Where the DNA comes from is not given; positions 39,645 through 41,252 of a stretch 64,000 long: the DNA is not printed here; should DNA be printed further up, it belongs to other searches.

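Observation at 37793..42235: Three paralogous BrxC/BrxD(DUF2791)-like NTPases with no BREX core genes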

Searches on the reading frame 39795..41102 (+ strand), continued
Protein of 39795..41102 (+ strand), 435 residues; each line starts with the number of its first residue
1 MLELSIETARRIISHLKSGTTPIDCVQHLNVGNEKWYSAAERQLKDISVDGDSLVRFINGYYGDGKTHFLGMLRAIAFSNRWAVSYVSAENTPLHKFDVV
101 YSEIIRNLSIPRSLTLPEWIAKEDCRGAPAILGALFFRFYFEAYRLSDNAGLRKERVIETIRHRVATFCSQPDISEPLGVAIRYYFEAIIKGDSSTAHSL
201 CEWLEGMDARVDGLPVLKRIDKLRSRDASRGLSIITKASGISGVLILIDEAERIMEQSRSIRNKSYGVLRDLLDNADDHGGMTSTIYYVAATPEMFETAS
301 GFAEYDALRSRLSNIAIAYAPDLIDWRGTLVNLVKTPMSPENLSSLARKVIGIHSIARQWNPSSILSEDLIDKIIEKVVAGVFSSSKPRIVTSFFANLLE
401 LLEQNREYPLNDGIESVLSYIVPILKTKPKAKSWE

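Call 63: find_related_loci(query=A2, collection=metagenome_contigs, flank=10000)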
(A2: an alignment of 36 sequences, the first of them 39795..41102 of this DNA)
Query A2 (435 aa) in metagenome_contigs; peptide patterns used: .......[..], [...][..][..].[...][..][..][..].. (x = any residue, [..] = any of these).
397 stretches matched a pattern; 202 encode a relative of the query (tblastn E <= 1e-3); the best 80 are kept; 80 distinct loci.
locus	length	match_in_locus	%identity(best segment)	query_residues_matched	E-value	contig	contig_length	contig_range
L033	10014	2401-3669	54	13-435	7e-167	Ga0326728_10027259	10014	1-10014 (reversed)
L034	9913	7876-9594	52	1-435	6e-158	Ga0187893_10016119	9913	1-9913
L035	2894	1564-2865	50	4-435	8e-150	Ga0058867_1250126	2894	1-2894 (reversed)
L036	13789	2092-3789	47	1-435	6e-138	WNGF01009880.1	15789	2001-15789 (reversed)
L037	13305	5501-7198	47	1-435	6e-138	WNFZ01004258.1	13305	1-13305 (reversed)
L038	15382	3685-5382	47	1-435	6e-138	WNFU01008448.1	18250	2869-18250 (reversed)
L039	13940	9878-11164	47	7-435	7e-133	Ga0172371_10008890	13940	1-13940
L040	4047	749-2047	48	4-435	2e-135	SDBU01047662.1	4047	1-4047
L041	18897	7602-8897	47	4-435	2e-130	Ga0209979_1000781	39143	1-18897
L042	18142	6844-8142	46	4-435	2e-129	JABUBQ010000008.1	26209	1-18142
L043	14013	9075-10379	45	1-435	6e-128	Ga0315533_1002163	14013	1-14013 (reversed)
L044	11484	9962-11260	45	4-435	3e-125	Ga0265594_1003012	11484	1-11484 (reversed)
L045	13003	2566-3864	45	4-435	4e-125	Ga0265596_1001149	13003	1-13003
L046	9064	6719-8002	44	3-429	2e-120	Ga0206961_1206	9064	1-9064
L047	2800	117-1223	47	66-434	2e-122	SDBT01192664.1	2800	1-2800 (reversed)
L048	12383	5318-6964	42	1-405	4e-111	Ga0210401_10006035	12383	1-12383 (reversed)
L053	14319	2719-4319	30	1-423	3e-54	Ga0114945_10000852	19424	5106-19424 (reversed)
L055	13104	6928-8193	31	4-412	4e-52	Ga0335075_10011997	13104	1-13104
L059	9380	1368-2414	30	9-377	9e-46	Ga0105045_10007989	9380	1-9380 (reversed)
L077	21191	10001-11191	27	3-406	1e-42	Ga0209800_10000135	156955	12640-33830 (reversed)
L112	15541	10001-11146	29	9-404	6e-41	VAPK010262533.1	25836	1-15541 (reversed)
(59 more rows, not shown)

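Call 66: search_protein_families(library=pfam, proteins=[L077:12581-18409:+, L059:3740-9094:+, L053:5219-8557:+, L048:121-651:+, L048:648-1796:+, L048:3226-4467:+, L055:591-1976:+], max_evalue=0.01)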
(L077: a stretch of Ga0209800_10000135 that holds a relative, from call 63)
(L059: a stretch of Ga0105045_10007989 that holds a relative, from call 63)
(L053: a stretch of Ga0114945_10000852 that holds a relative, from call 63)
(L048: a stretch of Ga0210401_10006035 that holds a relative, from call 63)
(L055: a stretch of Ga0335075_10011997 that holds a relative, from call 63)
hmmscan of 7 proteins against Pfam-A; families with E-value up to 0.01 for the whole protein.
L077:12581-18409:+ (1942 aa): 12 families
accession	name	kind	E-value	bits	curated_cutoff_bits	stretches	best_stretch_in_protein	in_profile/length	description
PF00270.35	DEAD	-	1e-34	120.1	26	1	34-198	1-161/167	DEAD/DEAH box helicase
PF13087.12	AAA_12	-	5.4e-29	101.6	27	1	1694-1900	2-194/195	AAA domain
PF00271.37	Helicase_C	-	4.6e-18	65.9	23.5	1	247-349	11-110/110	Helicase conserved C-terminal domain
PF13086.12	AAA_11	-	4.2e-17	63.2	27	2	1488-1560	2-75/257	AAA domain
PF04851.21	ResIII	-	2.4e-14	54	22.5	1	33-197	4-162/164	Type III restriction enzyme, res subunit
PF13245.12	AAA_19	-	2e-12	47.9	25.1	1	1492-1674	1-132/134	AAA domain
PF13604.12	AAA_30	-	2e-07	31.4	27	1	1488-1678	2-135/191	AAA domain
PF22590.2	Cas3-like_C_2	-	2.2e-05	25.1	27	1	254-349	5-105/106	CRISPR-associated nuclease/helicase Cas3, C-terminal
PF01443.25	Viral_helicase1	-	5.5e-05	23.5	21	0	1823-1897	163-227/228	Viral superfamily 1 RNA helicase core domain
PF00580.27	UvrD-helicase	-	0.00013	22.1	23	0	1488-1562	1-71/271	UvrD/REP helicase N-terminal domain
PF13538.12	UvrD_C_2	-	0.00068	19.9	27.4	1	1846-1897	4-52/52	UvrD-like helicase C-terminal domain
PF05127.21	NAT10_TcmA_helicase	-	0.0011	19.3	22.7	0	1507-1650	2-105/176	RNA cytidine acetyltransferase NAT10/TcmA, helicase domain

L059:3740-9094:+ (1784 aa): 15 families
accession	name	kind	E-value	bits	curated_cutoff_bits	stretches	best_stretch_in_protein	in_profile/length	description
PF00270.35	DEAD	-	2.4e-36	125.4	26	1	26-190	3-165/167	DEAD/DEAH box helicase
PF13087.12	AAA_12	-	5.8e-31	108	27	1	1552-1747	4-193/195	AAA domain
PF13086.12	AAA_11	-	2.4e-18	67.3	27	2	1364-1434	2-74/257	AAA domain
PF00271.37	Helicase_C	-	3.3e-18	66.4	23.5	1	240-335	16-108/110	Helicase conserved C-terminal domain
PF04851.21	ResIII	-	4.7e-14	53.1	22.5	1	36-186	22-162/164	Type III restriction enzyme, res subunit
PF13245.12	AAA_19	-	4.8e-14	53.1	25.1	2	1368-1538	1-132/134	AAA domain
PF13604.12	AAA_30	-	4.1e-08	33.6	27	1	1364-1597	2-178/191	AAA domain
PF22590.2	Cas3-like_C_2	-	4.8e-08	33.7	27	1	241-337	4-105/106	CRISPR-associated nuclease/helicase Cas3, C-terminal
PF00580.27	UvrD-helicase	-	2.2e-07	31.3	23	0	1364-1436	1-69/271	UvrD/REP helicase N-terminal domain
PF01443.25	Viral_helicase1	-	2.7e-05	24.5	21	1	1694-1745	179-227/228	Viral superfamily 1 RNA helicase core domain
PF13538.12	UvrD_C_2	-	0.00013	22.2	27.4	1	1694-1745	4-52/52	UvrD-like helicase C-terminal domain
PF13401.12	AAA_22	-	0.00058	20.6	27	0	1377-1434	4-56/130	AAA domain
PF22527.2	DEXQc_Suv3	-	0.0029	17.6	27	0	38-162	13-114/154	DEXQ-box helicase domain of Suv3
PF13307.12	Helicase_C_2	-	0.0039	17.7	25.3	0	240-318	10-92/170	Helicase C-terminal domain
PF02562.22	PhoH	-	0.006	16.5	27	0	1365-1405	6-46/205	PhoH-like protein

L053:5219-8557:+ (1112 aa): 8 families
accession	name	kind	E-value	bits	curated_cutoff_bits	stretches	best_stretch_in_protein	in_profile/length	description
PF13087.12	AAA_12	-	1.6e-26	93.5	27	1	894-1080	4-193/195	AAA domain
PF13482.12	RNase_H_2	-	1.2e-25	90.8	22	1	323-500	2-164/165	RNase_H superfamily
PF13086.12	AAA_11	-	1.1e-12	48.7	27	2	721-780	7-74/257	AAA domain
PF13604.12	AAA_30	-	5.1e-12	46.4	27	1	733-885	21-134/191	AAA domain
PF13245.12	AAA_19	-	4.9e-07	30.4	25.1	1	723-882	4-132/134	AAA domain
PF13538.12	UvrD_C_2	-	1.6e-05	25.1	27.4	1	1023-1078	2-52/52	UvrD-like helicase C-terminal domain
PF01443.25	Viral_helicase1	-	0.00023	21.5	21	0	845-883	61-101/228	Viral superfamily 1 RNA helicase core domain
PF20720.3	nSTAND3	-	0.0027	17.9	27.2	1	731-777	18-63/155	Novel STAND NTPase 3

L048:121-651:+ (176 aa): 2 families
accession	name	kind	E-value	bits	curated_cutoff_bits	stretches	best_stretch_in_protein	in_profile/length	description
PF13091.12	PLDc_2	-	0.0023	18.2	27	1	96-137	79-116/132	PLD-like domain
PF09565.16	RE_NgoFVII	-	0.0081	15.9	23.8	0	95-152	90-148/162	NgoFVII restriction endonuclease N-terminal PLD domain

L048:648-1796:+ (382 aa): 1 family
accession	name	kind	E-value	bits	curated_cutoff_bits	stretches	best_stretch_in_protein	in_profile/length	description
PF13175.12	AAA_15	-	0.0053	16.9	32.1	0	190-228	310-351/374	AAA ATPase domain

L048:3226-4467:+ (413 aa): 0 families

L055:591-1976:+ (461 aa): 5 families
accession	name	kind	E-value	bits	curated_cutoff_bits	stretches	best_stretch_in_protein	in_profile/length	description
PF00158.32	Sigma54_activat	-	2.3e-33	115.7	20.2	2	145-253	60-166/168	Sigma-54 interaction domain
PF14532.12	Sigma54_activ_2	-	1.7e-09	38.5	25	1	183-259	74-138/138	Sigma-54 interaction domain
PF25601.1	AAA_lid_14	-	3.2e-06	27.3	27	1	318-349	26-58/87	AAA+ ATPase lid domain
PF07728.20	AAA_5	-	9.4e-05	22.9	22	0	182-247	70-137/139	AAA domain (dynein-related subfamily)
PF13191.12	AAA_16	-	0.00047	21.1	32.6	1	52-147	13-103/167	AAA ATPase domain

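Call 67: search_protein_families(library=padloc, proteins=[L077:12581-18409:+, L059:3740-9094:+, L053:5219-8557:+, L077:9126-9962:+, L077:9977-11290:+, L077:11298-12575:+], max_evalue=0.01)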
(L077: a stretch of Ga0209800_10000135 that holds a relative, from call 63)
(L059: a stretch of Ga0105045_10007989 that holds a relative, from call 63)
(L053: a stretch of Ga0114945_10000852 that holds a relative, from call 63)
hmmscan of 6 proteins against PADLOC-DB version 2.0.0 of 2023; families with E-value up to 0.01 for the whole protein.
L077:12581-18409:+ (1942 aa): 88 families (the best 25 are shown)
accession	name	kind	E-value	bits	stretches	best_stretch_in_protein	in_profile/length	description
PDLC02503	BrxHI|BrxHII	-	2.4e-89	298.5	1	30-705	22-688/698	BrxHI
PDLC03960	SngC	-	1.5e-70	236.8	1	31-632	23-644/720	-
PDLC02501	BrxHI|BrxHII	-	7.6e-51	171.2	1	30-386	21-378/925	BrxHI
PDLC03920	MkoA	-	1.8e-42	143.8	2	1612-1909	772-1082/1112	-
PDLC02895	DpdJ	-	2.3e-42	142.1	1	1480-1928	38-482/2112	DpdJ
PDLC03921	MkoA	-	2.1e-36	123.2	2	1636-1904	1298-1571/1607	-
PDLC02897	DpdJ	-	1.9e-34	116.7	1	26-401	93-503/1570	DpdJ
PDLC03924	MkoC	-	1.8e-30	103.8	3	1814-1918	860-964/1136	-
PDLC02864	DpdF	-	1.5e-23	81.4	1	24-352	15-332/610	DpdF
PDLC02870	DpdF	-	8.4e-19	65.5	1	30-351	11-323/534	DpdF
PDLC00938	Cas3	-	3.6e-18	63.9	1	50-352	2-323/358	CRISPR-associated helicase Cas3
PDLC01252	Cas3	-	5.8e-18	63.4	1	50-352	2-292/324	CAS-I; effector_G3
PDLC01762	Cas3b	-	1.3e-17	61.6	2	133-350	339-538/692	-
PDLC05009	PDC-S37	-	6.8e-17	58.6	2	1634-1744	937-1047/1550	-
PDLC01761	Cas3b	-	3.3e-16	57.1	2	152-352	353-539/705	-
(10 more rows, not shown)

L059:3740-9094:+ (1784 aa): 98 families (the best 25 are shown)
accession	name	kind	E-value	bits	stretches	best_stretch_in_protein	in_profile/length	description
PDLC02503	BrxHI|BrxHII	-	1.5e-89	299.1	1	20-683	22-682/698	BrxHI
PDLC03960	SngC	-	5.1e-75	251.6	1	20-683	22-711/720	-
PDLC03920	MkoA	-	7.4e-40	135.1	2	1470-1753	764-1081/1112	-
PDLC02501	BrxHI|BrxHII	-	1.3e-38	130.8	1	21-376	22-380/925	BrxHI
PDLC03924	MkoC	-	7.5e-32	108.4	3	1568-1767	772-964/1136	-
PDLC03921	MkoA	-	2.7e-31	106.2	2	1497-1749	1295-1568/1607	-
PDLC02895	DpdJ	-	3.4e-27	91.8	1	1380-1762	63-467/2112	DpdJ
PDLC02897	DpdJ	-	5e-25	85.5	2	242-335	358-450/1570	DpdJ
PDLC00938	Cas3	-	3.2e-21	73.9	1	40-337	2-320/358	CRISPR-associated helicase Cas3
PDLC01252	Cas3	-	2.1e-20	71.4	1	40-338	2-290/324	CAS-I; effector_G3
PDLC02864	DpdF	-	6.7e-19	66.1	1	7-335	8-327/610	DpdF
PDLC01761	Cas3b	-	4.5e-17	60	2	126-338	338-537/705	-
PDLC02870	DpdF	-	8.6e-17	58.8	1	26-341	17-325/534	DpdF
PDLC01762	Cas3b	-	7.4e-16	55.9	2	144-338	361-539/692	-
PDLC01710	Cas3a1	-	2.3e-14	50.8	2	146-337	348-545/745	Cas3_1_CAS-I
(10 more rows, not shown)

L053:5219-8557:+ (1112 aa): 7 families
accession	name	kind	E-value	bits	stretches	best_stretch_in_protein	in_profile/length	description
PDLC03920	MkoA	-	6.6e-41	138.6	2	825-1106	770-1096/1112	-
PDLC03921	MkoA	-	6.5e-30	101.6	2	826-1084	1276-1570/1607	-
PDLC03924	MkoC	-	1e-27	94.7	2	908-1090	767-953/1136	-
PDLC02895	DpdJ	-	4.1e-11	38.5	1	843-1102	192-475/2112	DpdJ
PDLC05009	PDC-S37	-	9.6e-09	31.6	1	729-766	307-344/1550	-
PDLC02194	Hhe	-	0.00026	16.3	0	719-771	429-481/1911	-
PDLC04140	mad8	-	0.00031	18.3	1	730-768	27-67/314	mads_8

L077:9126-9962:+ (278 aa): 0 families

L077:9977-11290:+ (437 aa): 4 families
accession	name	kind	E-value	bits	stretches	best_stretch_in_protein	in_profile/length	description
PDLC02494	BrxD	-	9.2e-48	161.5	1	13-410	7-407/440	BrxD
PDLC03959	SngB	-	1.7e-32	111.1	1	9-416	5-418/439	-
PDLC02488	BrxC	-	0.0026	13.7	1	54-89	59-94/1240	BrxC-PglY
PDLC02482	BrxC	-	0.0042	12.8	0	62-88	63-89/1231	BrxC-PglY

L077:11298-12575:+ (425 aa): 4 families
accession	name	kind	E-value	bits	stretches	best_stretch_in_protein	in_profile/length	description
PDLC02494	BrxD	-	4.5e-21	73.5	2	19-160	7-145/440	BrxD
PDLC03959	SngB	-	2.3e-10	38.2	1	23-122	13-115/439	-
PDLC02672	DndF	-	0.0021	14.8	1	45-91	36-79/558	DndF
PDLC02673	DndF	-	0.0038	14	1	61-88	45-72/548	DndF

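Call 89: search_dna_similar(query=window:39795-41102:+, collection=plasmids, mode=protein, max_rows=15)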
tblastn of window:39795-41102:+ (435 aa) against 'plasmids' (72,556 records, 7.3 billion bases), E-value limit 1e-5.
Records with a match: 685; places in all: 687; records where one place covers at least 80% of the query: 665.
Best place of each record, by identity: <60% 685.
By first word of the organism name: Klebsiella 449; Salmonella 144; Escherichia 14; Sulfitobacter 7; Phaeobacter 5; Raoultella 4; Bradyrhizobium 4; Paracoccus 3; Mesorhizobium 3; Azospirillum 3; and 42 more.
By predicted mobility (MOB-suite, as given by PLSDB): conjugative 541; non-mobilizable 100; mobilizable 44.
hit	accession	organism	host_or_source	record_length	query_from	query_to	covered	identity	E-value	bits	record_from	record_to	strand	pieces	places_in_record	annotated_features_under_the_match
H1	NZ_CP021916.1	Sagittula sp. P11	cell culture,sulfidic waters (60 m) ...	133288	12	417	93%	28.2%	5e-21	103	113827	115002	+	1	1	ATP-binding protein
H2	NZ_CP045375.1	Sulfitobacter sp. THAF37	pure culture,Surface of a polyethylene ...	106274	12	417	93%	28.2%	6e-21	103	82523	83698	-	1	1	ATP-binding protein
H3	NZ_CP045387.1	Ruegeria sp. THAF33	pure culture,Surface of a polyethylene ...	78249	12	417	93%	28.2%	7e-21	103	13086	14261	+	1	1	ATP-binding protein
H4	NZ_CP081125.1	Sulfitobacter sp. S190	-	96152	12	417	93%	28.2%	9e-21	102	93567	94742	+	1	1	ATP-binding protein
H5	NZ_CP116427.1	Sulfitobacter faviae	Hexacorallia,culture,Cold water coral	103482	12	417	93%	28.2%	1e-20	102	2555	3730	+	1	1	ATP-binding protein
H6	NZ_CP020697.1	Sulfitobacter sp. D7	calanoid copepod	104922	12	417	93%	28.2%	1e-20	102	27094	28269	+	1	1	ATP-binding protein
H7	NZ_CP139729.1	Sulfitobacter faviae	Bacterial Culture,hydrothermal vent ...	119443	12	417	93%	28.2%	1e-20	102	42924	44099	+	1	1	ATP-binding protein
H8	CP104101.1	Phaeobacter sp. G2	cell culture,Emiliania huxleyi RCC1216 ...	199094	12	417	93%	28.2%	1e-20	102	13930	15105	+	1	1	ATP-binding protein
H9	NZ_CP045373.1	Sulfitobacter sp. THAF37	pure culture,Surface of a polyethylene ...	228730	12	417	93%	28.2%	1e-20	102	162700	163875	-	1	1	ATP-binding protein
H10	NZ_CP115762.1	Paracoccus sp. SCSIO 75233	cell culture,sediment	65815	12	417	93%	28.2%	1e-20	102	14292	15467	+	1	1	ATP-binding protein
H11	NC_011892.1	Methylobacterium nodulans ORS 2060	-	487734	12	435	97%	26.9%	4e-18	95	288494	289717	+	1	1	none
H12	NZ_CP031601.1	Roseovarius indicus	pure culture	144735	12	417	93%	28.1%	2e-20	101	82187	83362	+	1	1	ATP-binding protein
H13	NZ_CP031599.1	Roseovarius indicus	pure culture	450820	12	415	93%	28.1%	7e-20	100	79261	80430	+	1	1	ATP-binding protein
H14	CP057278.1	Escherichia coli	culture,Pooled cattle faecal samples ...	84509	12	417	93%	27.9%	2e-18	96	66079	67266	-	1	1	ATP-binding protein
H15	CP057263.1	Escherichia coli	culture,Pooled cattle faecal samples ...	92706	12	417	93%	27.9%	2e-18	96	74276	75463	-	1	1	ATP-binding protein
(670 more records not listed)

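Call 90: get_annotated_region(hit=H1, flank=7000)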
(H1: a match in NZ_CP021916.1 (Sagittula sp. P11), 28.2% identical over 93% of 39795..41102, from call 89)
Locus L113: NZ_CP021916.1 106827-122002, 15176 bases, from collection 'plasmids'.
description: Sagittula sp. P11 plasmid unnamed3, complete sequence
organism: Sagittula sp. P11 (NCBI taxid 2009329)
taxonomy: Bacteria; Pseudomonadota; Alphaproteobacteria; Rhodobacterales; Roseobacteraceae; Sagittula; Sagittula sp. P11
host: -; source: cell culture,sulfidic waters (60 m) from the Peruvian upwelling region; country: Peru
typing (MOB-suite, as given by PLSDB): conjugative; replicon rep_cluster_599; relaxase MOBP; mating-pair formation MPF_T
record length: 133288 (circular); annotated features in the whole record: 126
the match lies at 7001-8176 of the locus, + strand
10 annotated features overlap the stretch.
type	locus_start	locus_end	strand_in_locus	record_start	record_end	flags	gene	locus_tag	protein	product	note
CDS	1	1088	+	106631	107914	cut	-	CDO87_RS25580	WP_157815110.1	hypothetical protein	-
CDS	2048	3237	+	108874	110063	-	-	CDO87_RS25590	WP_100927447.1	IS3 family transposase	-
CDS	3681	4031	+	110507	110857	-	-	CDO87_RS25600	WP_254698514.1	SbcC/MukB-like Walker B domain-containing protein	-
CDS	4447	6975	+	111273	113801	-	-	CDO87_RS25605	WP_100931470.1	TerB N-terminal domain-containing protein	-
CDS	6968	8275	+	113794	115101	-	-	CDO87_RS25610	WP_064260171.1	ATP-binding protein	-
CDS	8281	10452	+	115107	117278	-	-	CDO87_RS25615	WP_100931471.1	DEAD/DEAH box helicase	-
CDS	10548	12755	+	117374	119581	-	-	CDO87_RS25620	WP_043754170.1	hypothetical protein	-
CDS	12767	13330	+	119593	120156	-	-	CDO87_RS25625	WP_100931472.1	competence protein CoiA family protein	-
CDS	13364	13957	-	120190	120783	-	-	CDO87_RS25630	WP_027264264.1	plasmid pRiA4b ORF-3 family protein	-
CDS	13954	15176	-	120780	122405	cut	-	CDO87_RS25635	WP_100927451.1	IS66 family transposase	-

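Call 91: get_annotated_region(hit=H14, flank=7000)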
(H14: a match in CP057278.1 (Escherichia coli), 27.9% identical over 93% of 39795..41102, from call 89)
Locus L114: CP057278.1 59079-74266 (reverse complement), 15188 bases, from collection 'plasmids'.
description: Escherichia coli strain RHB31-C01 plasmid pRHB31-C01_3, complete sequence
organism: Escherichia coli (NCBI taxid 562)
taxonomy: Bacteria; Pseudomonadota; Gammaproteobacteria; Enterobacterales; Enterobacteriaceae; Escherichia; Escherichia coli
host: -; source: culture,Pooled cattle faecal samples collected from floor of farm; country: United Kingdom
typing (MOB-suite, as given by PLSDB): mobilizable; replicon IncFIA,IncFIB
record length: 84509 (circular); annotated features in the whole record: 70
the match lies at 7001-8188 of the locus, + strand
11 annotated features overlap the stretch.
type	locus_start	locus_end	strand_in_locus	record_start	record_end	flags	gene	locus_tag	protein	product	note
CDS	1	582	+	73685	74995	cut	-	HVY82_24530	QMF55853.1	MFS transporter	-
CDS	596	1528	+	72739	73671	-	-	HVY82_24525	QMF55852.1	2-hydroxyacid dehydrogenase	-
CDS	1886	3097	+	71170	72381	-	-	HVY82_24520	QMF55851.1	Y-family DNA polymerase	-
CDS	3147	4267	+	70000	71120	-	-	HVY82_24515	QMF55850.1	IS3-like element ISSen4 family transposase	-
CDS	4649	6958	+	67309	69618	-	-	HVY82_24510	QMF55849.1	TerB N-terminal domain-containing protein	-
CDS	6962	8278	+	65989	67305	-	-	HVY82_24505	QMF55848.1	ATP-binding protein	-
CDS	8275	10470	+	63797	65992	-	-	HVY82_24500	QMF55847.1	DEAD/DEAH box helicase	-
CDS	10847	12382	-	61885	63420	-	-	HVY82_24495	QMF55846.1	IS66 family transposase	-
CDS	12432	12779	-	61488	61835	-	tnpB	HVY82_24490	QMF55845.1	IS66 family insertion sequence element accessory protein TnpB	-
CDS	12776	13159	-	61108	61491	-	-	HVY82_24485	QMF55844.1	IS66 family insertion sequence hypothetical protein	-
CDS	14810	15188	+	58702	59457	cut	repE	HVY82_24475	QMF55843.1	replication initiation protein RepE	-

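Call 98: search_protein_families(library=pfam, proteins=[L024:5328-5759:+], max_evalue=0.001)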
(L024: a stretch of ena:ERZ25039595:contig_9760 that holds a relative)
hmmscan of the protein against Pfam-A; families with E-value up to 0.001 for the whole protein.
L024:5328-5759:+ (143 aa): 0 families

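Call 99: find_related_loci(query=A2, collection=viral_contigs, flank=8000)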
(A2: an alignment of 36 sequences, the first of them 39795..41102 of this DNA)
Query A2 (435 aa) in viral_contigs; peptide patterns used: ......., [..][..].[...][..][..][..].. (x = any residue, [..] = any of these).
34 stretches matched a pattern, but none encodes a relative of the query by tblastn (E <= 1e-3).
